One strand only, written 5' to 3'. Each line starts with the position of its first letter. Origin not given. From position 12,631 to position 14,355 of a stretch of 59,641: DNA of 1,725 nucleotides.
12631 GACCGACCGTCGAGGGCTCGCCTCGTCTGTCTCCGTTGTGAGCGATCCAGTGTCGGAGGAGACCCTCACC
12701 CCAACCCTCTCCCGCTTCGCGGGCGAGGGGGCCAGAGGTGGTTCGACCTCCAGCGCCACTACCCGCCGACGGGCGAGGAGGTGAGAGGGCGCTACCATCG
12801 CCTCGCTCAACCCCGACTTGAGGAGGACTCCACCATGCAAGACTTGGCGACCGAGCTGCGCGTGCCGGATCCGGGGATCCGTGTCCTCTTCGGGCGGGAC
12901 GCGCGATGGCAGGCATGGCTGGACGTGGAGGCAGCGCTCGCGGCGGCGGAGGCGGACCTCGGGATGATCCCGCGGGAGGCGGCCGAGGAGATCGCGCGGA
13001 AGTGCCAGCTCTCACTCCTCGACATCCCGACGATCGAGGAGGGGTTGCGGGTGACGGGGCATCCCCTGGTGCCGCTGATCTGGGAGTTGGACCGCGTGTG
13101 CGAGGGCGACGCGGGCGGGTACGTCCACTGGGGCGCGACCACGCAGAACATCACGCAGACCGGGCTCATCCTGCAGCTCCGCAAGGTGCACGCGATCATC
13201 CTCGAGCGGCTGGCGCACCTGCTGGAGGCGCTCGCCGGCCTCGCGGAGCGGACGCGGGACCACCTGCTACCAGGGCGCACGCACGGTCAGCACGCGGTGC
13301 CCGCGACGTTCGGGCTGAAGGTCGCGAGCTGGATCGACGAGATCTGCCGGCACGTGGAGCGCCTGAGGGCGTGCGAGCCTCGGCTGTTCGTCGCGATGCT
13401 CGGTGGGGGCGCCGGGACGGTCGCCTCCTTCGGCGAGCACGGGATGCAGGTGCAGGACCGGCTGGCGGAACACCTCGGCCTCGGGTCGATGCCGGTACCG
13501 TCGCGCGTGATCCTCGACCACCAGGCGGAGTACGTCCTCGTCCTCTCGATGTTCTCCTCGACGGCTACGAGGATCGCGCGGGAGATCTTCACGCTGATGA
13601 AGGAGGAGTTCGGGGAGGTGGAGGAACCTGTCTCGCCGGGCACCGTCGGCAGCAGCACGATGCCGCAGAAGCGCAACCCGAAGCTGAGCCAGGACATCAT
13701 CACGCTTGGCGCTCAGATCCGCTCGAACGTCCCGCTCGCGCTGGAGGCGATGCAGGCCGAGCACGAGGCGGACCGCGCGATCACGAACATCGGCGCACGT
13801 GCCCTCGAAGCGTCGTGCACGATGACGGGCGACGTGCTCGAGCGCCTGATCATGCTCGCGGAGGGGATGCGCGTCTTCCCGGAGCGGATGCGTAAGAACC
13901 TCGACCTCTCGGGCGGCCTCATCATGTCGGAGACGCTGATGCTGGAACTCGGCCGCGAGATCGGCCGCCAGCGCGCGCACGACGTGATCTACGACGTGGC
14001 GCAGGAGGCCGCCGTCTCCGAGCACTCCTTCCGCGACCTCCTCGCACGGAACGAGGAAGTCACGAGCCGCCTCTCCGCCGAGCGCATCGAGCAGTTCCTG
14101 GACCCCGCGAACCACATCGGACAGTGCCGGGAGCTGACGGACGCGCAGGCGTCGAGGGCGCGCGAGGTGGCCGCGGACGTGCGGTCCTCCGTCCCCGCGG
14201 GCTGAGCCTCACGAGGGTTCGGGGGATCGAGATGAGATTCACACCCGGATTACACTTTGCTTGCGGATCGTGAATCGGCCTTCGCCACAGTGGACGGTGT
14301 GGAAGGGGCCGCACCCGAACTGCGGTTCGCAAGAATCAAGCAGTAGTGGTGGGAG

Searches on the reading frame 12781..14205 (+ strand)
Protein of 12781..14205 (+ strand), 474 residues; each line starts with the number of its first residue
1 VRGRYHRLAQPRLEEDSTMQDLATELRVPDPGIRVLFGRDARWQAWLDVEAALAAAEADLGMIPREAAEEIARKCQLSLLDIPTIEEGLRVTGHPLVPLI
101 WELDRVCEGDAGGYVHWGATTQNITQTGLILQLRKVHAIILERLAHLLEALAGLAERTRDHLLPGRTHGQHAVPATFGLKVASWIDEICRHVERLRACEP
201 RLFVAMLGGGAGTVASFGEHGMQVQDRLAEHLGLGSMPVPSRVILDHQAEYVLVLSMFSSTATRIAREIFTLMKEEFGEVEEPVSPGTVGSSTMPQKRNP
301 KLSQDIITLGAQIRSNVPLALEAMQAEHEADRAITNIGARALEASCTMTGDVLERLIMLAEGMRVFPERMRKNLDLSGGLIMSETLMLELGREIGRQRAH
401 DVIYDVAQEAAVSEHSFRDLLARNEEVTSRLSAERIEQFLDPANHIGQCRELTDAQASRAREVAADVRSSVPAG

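Call 35: search_protein_families(library=pfam, proteins=[window:12781-14205:+], max_evalue=0.001)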
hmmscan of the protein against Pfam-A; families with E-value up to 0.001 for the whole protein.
window:12781-14205:+ (474 aa): 2 families
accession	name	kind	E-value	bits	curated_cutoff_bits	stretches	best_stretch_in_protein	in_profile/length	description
PF00206.25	Lyase_1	-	6.3e-41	141.2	27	1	29-313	6-310/312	Lyase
PF10397.14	ADSL_C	-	7.3e-20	71.5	32.7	1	379-454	1-77/79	Adenylosuccinate lyase C-terminus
